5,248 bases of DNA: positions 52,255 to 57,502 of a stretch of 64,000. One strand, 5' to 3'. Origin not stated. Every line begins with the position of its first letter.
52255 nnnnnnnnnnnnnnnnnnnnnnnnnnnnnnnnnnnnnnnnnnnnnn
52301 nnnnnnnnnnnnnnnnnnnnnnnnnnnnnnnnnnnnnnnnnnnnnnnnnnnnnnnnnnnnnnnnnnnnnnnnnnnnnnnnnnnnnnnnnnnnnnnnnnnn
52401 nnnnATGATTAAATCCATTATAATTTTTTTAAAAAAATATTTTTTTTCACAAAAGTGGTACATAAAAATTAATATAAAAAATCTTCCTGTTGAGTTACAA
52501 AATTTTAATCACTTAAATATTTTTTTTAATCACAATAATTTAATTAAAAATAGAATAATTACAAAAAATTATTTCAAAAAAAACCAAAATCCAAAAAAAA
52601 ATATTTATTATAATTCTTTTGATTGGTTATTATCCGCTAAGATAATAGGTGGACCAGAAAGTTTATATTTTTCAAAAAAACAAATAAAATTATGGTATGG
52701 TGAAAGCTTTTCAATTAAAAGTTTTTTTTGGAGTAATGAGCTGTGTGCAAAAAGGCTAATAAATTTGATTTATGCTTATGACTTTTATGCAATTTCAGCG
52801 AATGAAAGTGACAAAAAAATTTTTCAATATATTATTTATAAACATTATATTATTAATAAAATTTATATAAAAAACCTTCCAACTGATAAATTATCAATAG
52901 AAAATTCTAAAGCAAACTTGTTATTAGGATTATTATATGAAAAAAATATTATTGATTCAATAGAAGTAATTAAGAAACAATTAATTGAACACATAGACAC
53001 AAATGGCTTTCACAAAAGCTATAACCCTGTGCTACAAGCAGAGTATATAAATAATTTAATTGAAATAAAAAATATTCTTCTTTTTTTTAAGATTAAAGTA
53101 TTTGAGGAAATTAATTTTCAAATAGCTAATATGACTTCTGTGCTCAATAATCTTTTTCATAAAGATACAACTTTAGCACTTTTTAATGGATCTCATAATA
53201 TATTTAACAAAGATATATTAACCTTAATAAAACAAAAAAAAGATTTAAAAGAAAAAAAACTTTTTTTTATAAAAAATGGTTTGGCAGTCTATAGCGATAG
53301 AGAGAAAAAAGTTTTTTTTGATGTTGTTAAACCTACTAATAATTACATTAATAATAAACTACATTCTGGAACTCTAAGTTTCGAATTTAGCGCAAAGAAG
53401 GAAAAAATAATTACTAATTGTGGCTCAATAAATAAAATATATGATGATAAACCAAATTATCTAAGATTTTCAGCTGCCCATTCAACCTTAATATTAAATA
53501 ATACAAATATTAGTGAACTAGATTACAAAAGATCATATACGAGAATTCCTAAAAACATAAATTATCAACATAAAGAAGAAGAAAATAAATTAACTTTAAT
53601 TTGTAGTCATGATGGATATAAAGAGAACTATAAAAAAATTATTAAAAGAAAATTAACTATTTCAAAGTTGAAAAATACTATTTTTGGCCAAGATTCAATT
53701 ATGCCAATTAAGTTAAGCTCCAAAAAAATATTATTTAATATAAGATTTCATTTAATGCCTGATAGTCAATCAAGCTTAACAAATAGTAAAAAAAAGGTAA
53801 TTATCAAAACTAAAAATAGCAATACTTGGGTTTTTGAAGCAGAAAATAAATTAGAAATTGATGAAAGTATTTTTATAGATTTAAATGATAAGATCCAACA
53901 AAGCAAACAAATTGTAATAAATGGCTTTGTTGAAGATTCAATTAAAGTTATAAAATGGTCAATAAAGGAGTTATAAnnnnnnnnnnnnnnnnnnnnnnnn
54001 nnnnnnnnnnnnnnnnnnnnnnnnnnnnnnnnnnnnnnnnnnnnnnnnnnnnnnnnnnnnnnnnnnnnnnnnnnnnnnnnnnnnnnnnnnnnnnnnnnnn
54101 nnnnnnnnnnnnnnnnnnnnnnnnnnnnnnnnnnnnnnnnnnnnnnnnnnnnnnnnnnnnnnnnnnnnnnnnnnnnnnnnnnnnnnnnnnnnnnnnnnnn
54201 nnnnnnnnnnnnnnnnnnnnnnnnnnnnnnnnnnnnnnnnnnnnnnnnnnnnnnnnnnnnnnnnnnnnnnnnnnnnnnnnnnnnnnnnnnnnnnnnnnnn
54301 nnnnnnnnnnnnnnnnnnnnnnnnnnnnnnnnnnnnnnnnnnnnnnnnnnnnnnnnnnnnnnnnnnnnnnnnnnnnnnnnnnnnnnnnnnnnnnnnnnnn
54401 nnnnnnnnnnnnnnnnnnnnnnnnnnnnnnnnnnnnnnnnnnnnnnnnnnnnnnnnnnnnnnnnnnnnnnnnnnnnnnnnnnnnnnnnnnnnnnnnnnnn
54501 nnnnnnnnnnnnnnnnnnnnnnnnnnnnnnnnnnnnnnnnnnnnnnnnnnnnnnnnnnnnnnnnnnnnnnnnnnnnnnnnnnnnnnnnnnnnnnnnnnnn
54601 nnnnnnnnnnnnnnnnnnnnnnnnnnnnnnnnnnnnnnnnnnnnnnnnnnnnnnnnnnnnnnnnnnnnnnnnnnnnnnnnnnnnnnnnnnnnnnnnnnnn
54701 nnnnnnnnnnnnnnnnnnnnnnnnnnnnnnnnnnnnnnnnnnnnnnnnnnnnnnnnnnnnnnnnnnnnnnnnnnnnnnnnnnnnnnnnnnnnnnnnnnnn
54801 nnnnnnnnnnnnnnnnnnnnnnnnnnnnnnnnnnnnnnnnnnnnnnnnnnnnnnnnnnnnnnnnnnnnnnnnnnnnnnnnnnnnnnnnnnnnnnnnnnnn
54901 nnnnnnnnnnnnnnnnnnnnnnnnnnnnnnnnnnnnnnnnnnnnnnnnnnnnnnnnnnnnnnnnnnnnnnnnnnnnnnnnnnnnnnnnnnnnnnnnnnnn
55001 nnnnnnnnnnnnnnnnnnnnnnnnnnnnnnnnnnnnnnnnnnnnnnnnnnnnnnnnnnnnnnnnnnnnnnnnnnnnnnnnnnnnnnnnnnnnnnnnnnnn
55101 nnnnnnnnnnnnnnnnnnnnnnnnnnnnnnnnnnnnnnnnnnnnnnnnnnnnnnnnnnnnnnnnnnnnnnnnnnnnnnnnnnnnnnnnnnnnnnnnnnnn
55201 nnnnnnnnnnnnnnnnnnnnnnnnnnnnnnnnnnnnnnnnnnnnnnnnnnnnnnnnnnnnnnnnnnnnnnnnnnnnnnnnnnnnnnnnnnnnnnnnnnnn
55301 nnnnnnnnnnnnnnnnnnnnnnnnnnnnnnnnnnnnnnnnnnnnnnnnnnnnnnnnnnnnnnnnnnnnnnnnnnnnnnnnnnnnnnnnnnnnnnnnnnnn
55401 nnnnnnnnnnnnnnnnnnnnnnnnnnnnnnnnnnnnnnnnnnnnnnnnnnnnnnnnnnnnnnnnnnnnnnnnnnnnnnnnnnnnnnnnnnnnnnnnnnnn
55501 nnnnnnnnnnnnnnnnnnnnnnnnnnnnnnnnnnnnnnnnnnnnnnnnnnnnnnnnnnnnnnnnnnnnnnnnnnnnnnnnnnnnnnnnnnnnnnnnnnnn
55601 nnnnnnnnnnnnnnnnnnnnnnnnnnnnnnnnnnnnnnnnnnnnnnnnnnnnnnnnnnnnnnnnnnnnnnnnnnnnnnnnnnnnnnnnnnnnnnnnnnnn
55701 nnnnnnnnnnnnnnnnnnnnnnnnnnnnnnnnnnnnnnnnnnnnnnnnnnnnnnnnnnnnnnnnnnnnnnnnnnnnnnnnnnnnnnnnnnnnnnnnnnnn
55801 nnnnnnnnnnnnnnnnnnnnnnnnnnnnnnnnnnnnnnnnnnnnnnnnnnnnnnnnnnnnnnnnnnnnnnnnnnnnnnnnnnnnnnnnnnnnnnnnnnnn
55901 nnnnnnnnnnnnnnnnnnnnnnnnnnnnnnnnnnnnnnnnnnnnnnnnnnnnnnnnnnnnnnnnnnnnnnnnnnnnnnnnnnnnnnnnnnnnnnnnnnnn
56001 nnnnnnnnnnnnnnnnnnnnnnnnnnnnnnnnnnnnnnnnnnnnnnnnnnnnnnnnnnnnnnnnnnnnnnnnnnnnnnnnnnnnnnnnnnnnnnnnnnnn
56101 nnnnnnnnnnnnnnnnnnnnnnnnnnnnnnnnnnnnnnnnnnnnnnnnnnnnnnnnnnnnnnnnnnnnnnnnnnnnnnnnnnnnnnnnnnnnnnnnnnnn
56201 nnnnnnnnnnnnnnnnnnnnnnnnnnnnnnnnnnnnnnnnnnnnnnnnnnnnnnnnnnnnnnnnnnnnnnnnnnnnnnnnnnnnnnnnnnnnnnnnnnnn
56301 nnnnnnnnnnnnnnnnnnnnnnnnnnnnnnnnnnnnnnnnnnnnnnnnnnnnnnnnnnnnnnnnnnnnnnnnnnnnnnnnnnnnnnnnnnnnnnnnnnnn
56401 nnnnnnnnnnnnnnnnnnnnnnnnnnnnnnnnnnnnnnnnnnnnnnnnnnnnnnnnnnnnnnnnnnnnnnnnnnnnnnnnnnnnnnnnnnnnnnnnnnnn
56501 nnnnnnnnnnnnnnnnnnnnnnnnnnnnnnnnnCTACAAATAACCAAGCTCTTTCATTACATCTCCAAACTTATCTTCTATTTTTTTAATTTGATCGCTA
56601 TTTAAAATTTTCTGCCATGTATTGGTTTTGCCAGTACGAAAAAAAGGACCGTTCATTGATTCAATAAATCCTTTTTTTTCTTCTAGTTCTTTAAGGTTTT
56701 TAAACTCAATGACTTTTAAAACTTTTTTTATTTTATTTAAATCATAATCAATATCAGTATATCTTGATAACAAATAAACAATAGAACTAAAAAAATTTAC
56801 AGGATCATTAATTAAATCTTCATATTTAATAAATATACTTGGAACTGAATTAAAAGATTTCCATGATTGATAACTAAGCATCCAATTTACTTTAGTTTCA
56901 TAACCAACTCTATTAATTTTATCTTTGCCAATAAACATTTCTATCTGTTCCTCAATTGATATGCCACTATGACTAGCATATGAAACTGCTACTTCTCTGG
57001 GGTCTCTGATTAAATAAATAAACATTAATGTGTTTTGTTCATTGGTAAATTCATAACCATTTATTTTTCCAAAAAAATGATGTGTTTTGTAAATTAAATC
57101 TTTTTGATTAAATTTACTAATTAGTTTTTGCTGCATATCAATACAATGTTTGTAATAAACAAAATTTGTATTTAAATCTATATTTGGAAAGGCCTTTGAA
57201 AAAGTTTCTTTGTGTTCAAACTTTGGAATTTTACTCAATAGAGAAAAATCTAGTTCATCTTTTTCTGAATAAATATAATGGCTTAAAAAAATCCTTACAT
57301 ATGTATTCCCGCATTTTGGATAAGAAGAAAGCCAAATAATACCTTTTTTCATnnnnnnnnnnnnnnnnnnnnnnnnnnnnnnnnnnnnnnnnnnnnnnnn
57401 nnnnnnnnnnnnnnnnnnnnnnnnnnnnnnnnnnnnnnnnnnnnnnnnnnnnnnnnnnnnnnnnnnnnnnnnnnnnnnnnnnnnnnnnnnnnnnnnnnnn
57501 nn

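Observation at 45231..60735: Six sulfotransferase genes within about 16 kb of a streamlined genome raise the question of acceptor and PAPS supply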

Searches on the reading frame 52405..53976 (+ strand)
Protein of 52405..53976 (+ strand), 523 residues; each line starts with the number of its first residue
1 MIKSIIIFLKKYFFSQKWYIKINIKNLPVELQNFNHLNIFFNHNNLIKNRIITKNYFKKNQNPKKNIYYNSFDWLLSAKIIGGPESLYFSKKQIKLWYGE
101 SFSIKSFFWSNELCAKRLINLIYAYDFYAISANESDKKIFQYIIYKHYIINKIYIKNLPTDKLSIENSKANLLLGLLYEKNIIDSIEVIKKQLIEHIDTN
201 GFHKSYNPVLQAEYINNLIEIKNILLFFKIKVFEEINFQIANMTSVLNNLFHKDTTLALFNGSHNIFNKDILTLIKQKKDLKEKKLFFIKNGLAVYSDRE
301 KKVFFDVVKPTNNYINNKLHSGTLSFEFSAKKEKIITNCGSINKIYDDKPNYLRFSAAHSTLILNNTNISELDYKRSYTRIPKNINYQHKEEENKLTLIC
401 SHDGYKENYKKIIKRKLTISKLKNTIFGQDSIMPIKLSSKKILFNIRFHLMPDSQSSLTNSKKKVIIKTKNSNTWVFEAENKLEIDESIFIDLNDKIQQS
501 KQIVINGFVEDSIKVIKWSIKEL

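Call 3: search_protein_families(library=pfam, proteins=[window:52405-53976:+], max_evalue=0.01)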
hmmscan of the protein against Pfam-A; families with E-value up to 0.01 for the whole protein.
window:52405-53976:+ (523 aa): 1 family
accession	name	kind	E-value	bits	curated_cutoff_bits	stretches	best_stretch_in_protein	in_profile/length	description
PF07940.18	Hepar_II_III_C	-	6.4e-39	134.3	24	1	290-519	11-237/237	Heparinase II/III-like, C-terminal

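Call 4: search_protein_families(library=ncbifam, proteins=[window:52405-53976:+], max_evalue=0.01)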
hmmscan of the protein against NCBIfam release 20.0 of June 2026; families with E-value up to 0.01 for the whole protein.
window:52405-53976:+ (523 aa): 0 families

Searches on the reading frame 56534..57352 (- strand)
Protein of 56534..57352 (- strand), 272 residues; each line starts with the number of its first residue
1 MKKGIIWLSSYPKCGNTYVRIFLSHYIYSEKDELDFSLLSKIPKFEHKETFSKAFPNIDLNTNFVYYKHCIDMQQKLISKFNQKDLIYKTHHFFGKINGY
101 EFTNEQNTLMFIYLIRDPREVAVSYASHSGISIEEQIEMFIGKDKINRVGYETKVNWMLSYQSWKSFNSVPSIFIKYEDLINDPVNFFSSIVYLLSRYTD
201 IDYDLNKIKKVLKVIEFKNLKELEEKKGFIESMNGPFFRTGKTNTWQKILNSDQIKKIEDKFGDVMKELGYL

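Call 3: search_protein_families(library=pfam, proteins=[window:56534-57352:-], max_evalue=0.01)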
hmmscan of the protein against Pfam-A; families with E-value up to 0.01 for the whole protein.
window:56534-57352:- (272 aa): 2 families
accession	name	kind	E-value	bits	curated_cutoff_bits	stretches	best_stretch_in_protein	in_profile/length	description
PF00685.33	Sulfotransfer_1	-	1.6e-17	64.2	22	1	6-269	4-254/255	Sulfotransferase domain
PF13469.12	Sulfotransfer_3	-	0.00021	22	27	1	110-192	126-207/216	Sulfotransferase family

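Call 4: search_protein_families(library=ncbifam, proteins=[window:56534-57352:-], max_evalue=0.01)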
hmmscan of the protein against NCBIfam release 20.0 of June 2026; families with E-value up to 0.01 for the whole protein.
window:56534-57352:- (272 aa): 0 families

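Call 52: search_protein_families(library=phrogs, proteins=[window:56534-57352:-], max_evalue=0.001)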
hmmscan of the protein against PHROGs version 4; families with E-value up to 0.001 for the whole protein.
window:56534-57352:- (272 aa): 0 families
